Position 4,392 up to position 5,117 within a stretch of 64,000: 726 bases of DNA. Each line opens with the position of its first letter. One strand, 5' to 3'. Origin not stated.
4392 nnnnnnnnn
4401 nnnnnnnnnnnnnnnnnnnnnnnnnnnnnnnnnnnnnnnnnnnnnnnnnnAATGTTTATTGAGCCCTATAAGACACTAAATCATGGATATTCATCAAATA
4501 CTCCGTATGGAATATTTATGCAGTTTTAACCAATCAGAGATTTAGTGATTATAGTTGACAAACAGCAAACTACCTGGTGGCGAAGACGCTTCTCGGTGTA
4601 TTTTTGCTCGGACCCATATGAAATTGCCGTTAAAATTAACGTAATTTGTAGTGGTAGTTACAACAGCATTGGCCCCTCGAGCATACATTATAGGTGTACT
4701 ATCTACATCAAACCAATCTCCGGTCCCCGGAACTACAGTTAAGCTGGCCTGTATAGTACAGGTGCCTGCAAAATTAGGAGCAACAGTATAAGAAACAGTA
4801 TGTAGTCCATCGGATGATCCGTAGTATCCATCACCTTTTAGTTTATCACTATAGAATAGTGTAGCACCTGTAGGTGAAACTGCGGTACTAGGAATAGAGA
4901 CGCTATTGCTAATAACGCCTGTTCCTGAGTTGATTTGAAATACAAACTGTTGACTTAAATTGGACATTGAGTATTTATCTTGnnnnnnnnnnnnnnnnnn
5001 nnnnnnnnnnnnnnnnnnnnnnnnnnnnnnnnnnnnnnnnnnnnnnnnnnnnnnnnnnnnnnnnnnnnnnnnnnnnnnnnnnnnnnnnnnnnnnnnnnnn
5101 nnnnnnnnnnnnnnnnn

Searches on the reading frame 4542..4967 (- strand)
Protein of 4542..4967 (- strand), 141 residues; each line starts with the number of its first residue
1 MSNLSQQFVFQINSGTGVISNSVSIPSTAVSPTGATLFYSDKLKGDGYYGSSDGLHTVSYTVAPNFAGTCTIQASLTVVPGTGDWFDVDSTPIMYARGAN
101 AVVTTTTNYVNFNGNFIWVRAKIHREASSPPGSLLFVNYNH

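Call 91: search_protein_families(library=phrogs, proteins=[window:4542-4967:-], max_evalue=0.001)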
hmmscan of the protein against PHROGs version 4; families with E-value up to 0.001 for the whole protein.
window:4542-4967:- (141 aa): 2 families
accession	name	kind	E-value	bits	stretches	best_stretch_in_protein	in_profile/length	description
phrog_13657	-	unknown function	1.9e-14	54.7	1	40-89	41-89/165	-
phrog_14467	-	head and packaging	2.1e-06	28.3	1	37-126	198-295/323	virion structural protein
